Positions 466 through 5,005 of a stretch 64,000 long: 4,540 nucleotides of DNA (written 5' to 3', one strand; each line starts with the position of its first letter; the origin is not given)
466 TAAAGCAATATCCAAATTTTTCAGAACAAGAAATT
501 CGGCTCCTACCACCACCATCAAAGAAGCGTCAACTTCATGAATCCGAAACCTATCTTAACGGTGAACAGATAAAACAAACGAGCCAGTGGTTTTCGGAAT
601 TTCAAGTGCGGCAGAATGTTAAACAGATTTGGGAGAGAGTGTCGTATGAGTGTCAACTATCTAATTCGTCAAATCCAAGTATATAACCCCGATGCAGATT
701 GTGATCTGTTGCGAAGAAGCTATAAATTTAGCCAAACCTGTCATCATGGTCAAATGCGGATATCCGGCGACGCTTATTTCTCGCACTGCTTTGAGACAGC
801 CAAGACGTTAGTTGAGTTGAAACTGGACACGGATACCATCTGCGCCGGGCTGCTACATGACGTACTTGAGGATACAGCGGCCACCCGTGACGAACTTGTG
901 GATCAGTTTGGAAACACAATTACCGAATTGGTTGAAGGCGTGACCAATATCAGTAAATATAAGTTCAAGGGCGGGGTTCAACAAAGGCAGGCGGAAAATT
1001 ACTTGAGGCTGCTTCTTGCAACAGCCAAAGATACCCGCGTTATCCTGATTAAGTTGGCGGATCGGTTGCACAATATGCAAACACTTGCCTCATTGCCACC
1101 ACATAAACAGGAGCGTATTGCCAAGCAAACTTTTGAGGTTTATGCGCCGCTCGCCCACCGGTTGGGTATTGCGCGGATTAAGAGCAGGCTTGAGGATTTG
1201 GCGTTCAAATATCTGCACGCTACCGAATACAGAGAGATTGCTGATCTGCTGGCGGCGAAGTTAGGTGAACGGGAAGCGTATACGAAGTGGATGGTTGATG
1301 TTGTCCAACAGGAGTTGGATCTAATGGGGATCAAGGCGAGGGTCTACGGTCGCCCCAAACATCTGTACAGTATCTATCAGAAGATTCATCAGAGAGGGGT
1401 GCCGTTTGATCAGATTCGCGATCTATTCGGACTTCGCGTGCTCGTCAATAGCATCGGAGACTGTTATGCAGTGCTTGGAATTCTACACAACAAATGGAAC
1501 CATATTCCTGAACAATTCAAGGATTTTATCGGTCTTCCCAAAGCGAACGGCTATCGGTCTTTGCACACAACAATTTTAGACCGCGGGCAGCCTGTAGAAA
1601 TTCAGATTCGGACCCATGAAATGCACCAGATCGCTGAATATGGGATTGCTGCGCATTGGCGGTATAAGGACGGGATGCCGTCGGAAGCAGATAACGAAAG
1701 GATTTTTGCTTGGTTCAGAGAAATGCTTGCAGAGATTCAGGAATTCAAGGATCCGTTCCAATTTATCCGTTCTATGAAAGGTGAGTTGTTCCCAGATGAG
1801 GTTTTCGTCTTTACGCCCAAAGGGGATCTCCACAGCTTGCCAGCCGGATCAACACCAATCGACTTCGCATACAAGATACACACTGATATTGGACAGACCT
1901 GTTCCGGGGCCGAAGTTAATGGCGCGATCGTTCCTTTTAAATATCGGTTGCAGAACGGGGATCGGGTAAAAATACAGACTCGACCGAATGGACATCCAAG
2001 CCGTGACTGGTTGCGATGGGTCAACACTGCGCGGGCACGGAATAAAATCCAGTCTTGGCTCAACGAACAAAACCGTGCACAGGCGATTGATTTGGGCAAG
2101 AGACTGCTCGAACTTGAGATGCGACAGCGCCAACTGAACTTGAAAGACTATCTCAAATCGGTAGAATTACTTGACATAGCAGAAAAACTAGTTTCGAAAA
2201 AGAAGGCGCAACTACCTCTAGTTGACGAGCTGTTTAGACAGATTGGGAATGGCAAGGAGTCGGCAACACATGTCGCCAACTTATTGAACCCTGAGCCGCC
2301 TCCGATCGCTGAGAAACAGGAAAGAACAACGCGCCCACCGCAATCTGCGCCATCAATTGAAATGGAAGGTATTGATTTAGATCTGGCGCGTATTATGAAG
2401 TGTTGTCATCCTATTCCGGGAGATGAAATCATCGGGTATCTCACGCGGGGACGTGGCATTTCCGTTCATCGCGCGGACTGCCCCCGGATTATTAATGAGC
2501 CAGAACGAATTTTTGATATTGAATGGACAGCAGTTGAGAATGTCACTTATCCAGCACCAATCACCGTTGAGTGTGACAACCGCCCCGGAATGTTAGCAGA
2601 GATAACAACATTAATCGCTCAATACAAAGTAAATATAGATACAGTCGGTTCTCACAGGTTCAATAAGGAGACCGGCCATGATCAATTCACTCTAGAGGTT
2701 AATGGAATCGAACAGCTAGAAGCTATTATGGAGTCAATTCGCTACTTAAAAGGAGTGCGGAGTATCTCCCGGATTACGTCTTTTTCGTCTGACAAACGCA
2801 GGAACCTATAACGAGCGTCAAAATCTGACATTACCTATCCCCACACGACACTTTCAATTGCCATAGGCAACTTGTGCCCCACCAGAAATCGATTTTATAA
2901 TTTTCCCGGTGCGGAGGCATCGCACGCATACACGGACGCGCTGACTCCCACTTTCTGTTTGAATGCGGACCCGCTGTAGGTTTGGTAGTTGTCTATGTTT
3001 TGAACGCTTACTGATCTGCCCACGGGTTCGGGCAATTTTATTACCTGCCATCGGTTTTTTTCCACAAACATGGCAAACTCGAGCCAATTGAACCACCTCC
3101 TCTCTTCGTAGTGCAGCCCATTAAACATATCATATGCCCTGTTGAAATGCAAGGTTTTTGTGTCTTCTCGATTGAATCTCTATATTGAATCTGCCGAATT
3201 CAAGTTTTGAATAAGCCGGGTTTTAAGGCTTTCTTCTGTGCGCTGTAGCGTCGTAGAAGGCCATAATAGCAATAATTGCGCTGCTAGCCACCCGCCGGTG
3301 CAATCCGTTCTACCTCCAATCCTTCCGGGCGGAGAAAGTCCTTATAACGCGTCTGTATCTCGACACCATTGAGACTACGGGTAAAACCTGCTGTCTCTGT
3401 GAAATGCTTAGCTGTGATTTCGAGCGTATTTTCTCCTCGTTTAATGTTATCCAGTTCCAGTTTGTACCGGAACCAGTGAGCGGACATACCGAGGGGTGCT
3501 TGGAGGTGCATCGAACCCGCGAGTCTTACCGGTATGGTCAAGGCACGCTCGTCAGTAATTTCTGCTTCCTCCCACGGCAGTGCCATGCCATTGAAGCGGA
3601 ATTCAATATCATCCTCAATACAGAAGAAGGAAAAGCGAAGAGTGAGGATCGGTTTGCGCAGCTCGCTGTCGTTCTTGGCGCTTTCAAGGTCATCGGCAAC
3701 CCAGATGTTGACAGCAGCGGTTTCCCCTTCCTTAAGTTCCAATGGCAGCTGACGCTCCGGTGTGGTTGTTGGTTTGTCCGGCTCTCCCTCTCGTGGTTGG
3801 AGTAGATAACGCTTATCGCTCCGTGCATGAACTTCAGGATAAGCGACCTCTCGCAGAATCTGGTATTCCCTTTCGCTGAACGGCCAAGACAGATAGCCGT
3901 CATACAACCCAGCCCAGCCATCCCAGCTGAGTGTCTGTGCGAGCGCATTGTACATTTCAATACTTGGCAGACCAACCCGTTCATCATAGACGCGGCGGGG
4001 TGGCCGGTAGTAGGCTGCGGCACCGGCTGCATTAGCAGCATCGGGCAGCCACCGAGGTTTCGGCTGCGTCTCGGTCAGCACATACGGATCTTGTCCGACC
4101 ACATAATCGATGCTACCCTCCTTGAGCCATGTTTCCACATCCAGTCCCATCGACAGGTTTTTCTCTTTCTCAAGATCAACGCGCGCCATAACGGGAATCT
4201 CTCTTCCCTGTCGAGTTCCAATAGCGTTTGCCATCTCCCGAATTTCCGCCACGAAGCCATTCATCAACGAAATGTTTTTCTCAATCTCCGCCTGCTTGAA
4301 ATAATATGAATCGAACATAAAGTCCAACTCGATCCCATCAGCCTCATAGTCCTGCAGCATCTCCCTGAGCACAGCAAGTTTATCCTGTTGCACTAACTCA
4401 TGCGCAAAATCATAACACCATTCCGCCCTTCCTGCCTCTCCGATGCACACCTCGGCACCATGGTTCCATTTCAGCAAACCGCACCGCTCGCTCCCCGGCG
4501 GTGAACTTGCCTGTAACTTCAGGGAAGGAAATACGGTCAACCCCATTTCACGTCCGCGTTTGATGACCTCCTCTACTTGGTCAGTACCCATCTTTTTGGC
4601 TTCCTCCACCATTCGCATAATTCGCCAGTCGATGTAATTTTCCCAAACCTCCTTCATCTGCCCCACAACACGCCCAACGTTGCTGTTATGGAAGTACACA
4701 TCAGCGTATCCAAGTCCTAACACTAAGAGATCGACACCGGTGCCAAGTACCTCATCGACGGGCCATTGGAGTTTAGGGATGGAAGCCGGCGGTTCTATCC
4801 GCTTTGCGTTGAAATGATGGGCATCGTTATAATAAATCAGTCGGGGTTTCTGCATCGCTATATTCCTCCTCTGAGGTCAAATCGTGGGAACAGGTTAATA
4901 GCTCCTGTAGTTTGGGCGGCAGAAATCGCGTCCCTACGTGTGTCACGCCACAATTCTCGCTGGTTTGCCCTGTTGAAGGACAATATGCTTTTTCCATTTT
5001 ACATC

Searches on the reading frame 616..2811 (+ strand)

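Call 36: search_protein_families(library=pfam, proteins=[window:616-2811:+], max_evalue=0.001)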
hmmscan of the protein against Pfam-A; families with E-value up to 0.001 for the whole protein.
window:616-2811:+ (731 aa): 8 families
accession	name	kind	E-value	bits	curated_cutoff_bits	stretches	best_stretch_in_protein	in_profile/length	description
PF13328.12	HD_4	-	7.9e-46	156.1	27.2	1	36-185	2-155/156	HD domain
PF04607.23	RelA_SpoT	-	5.9e-42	143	27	1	245-353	1-111/113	Region found in RelA / SpoT proteins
PF02824.27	TGS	-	5.2e-21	74.9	22.2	1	396-454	1-59/60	TGS domain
PF13291.12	ACT_4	-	2.4e-16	60.6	27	1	642-719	2-80/80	ACT domain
PF01842.31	ACT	-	2.4e-10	40.4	27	1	649-711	3-64/66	ACT domain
PF01966.28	HD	-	1.4e-09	38.7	22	1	54-154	1-116/116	HD domain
PF22629.2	ACT_AHAS_ss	-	9.5e-07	29.3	27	1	651-714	3-65/67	AHAS small subunit-like ACT domain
PF19296.4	RelA_AH_RIS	-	1.3e-05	25.8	23.8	0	574-623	124-173/185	RelA/SpoT, AH and RIS domains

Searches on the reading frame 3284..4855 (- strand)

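Call 36: search_protein_families(library=pfam, proteins=[window:3284-4855:-], max_evalue=0.001)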
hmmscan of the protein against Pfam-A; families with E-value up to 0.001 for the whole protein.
window:3284-4855:- (523 aa): 1 family
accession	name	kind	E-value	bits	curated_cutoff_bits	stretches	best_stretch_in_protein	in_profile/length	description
PF02638.21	GHL10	-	0.00057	19.5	27.9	0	73-185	51-168/311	Glycosyl hydrolase-like 10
